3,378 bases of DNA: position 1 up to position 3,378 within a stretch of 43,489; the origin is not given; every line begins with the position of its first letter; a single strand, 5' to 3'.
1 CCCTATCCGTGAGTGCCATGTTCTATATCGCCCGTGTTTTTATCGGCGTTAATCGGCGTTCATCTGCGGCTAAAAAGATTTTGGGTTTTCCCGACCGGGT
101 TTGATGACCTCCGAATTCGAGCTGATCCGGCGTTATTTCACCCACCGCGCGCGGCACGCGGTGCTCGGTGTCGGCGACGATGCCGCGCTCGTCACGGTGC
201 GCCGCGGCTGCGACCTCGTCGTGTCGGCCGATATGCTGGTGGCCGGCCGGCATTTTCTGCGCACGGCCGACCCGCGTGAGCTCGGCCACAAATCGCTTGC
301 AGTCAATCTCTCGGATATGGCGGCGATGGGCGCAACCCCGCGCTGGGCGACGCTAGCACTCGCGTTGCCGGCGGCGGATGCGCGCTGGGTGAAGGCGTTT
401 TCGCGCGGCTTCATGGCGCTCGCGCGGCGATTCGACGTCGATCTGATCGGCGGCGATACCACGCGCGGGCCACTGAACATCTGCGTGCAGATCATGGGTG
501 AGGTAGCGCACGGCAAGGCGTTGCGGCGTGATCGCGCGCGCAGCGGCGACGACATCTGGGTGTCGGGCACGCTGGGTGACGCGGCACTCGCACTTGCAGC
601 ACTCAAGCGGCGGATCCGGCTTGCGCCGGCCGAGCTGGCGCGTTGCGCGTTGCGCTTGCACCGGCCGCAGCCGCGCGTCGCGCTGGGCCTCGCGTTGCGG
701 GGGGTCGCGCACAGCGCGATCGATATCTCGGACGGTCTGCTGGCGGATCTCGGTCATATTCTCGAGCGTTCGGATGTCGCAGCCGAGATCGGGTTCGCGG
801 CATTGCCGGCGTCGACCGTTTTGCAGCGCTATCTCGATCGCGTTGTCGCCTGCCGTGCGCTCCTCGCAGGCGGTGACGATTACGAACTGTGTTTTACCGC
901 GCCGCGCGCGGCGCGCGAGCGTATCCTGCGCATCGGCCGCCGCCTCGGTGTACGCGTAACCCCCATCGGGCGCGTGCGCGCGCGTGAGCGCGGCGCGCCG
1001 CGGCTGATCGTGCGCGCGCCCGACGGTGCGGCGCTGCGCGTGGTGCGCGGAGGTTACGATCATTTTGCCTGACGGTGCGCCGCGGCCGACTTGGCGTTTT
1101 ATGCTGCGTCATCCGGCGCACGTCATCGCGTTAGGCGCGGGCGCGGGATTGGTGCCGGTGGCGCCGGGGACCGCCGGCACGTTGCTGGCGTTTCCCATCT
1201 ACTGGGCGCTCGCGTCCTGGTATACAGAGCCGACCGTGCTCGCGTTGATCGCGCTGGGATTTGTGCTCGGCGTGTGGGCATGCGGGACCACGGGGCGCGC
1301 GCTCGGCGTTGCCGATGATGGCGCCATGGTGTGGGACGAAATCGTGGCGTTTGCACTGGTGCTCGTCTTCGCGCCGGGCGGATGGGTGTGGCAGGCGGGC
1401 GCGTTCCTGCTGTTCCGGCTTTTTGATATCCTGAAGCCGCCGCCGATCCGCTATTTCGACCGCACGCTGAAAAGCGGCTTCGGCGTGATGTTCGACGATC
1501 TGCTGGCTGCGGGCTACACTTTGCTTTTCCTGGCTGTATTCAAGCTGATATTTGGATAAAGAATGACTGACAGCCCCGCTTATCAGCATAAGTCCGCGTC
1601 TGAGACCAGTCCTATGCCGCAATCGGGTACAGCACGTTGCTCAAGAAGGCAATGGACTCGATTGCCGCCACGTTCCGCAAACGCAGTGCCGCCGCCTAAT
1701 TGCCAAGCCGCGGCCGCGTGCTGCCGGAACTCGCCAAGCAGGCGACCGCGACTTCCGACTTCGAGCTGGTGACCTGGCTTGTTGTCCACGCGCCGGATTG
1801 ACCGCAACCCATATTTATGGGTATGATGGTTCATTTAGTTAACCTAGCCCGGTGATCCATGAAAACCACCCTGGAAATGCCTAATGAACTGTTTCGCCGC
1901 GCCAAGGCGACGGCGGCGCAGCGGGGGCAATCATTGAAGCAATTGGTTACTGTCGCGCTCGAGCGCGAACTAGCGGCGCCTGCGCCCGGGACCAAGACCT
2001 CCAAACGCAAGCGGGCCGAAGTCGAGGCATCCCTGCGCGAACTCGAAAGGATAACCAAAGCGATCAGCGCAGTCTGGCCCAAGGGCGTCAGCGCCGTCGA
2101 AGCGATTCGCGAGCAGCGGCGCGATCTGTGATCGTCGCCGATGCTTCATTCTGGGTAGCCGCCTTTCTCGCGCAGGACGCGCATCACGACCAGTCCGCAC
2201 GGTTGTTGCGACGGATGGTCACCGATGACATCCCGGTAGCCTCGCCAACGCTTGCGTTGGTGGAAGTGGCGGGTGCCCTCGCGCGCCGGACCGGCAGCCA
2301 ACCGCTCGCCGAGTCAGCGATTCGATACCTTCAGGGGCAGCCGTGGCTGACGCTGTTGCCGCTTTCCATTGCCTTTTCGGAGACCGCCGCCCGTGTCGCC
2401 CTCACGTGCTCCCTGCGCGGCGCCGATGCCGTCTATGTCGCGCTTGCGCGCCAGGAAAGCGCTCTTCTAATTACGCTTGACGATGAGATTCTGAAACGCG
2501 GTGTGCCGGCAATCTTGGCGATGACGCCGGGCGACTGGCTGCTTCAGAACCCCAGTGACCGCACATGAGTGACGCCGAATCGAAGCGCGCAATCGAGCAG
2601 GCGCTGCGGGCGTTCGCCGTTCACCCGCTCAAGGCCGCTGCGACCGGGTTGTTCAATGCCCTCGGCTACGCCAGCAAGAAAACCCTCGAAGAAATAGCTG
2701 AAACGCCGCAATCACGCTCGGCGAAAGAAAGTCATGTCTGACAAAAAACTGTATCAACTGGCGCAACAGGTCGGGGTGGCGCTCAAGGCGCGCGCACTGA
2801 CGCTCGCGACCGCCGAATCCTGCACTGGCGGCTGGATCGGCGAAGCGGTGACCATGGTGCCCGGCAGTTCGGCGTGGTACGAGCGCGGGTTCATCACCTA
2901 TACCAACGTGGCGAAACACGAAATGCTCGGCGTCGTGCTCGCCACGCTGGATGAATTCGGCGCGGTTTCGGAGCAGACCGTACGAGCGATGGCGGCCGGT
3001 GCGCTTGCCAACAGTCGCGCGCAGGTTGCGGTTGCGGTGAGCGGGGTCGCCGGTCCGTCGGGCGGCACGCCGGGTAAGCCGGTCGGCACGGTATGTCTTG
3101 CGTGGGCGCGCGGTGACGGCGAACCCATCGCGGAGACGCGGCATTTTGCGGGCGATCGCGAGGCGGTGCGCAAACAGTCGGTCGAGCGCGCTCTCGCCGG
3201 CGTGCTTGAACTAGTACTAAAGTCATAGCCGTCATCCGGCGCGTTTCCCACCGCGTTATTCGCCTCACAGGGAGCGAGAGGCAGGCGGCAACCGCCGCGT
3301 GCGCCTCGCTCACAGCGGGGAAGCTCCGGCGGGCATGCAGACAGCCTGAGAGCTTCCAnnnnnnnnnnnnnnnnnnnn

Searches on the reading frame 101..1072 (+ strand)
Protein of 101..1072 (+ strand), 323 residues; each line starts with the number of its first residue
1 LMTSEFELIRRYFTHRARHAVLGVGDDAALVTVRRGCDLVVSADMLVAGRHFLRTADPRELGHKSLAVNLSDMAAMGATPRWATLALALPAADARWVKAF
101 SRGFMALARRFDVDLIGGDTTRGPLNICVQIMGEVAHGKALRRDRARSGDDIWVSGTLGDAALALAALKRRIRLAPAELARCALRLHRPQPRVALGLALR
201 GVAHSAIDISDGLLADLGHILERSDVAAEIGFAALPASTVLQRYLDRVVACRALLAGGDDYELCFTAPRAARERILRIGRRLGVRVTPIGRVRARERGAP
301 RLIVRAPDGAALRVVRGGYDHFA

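Call 104: search_protein_families(library=pfam, proteins=[window:101-1072:+], max_evalue=0.00001)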
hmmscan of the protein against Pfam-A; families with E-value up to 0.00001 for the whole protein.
window:101-1072:+ (323 aa): 2 families
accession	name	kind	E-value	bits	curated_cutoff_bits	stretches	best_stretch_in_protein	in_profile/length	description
PF00586.29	AIRS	-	4.8e-28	98.3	24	1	25-134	1-111/112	AIR synthase related protein, N-terminal domain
PF02769.27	AIRS_C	-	1.2e-06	29.2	23.1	1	148-299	2-152/156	AIR synthase related protein, C-terminal domain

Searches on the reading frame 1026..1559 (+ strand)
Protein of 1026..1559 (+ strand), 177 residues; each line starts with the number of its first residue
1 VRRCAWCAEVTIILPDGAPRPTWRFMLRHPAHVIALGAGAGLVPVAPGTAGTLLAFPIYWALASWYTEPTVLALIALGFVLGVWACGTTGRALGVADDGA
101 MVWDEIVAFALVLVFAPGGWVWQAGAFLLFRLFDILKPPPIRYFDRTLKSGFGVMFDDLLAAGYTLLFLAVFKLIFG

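Call 104: search_protein_families(library=pfam, proteins=[window:1026-1559:+], max_evalue=0.00001)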
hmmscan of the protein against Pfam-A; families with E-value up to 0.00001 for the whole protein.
window:1026-1559:+ (177 aa): 1 family
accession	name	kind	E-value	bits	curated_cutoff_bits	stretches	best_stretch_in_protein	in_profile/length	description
PF04608.18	PgpA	-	1.5e-34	119.4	28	1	34-171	2-139/141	Phosphatidylglycerophosphatase A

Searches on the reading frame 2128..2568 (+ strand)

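Call 104: search_protein_families(library=pfam, proteins=[window:2128-2568:+], max_evalue=0.00001)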
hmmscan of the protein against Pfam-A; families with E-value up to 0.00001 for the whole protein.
window:2128-2568:+ (146 aa): 1 family
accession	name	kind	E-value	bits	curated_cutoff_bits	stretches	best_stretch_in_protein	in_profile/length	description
PF01850.27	PIN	-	4.5e-14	53.5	23.6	1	2-122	1-115/120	PIN domain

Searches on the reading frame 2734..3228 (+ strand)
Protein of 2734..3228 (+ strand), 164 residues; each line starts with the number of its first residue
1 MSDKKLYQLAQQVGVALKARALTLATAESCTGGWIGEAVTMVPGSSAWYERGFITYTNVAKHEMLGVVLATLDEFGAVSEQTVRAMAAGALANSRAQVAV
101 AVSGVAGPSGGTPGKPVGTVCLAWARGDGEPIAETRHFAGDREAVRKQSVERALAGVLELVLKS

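Call 104: search_protein_families(library=pfam, proteins=[window:2734-3228:+], max_evalue=0.00001)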
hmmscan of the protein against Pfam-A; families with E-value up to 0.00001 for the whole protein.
window:2734-3228:+ (164 aa): 1 family
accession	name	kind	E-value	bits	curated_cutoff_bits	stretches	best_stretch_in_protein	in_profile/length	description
PF02464.23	CinA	-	8.7e-56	188.3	23.5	1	8-160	3-154/155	Competence-damaged protein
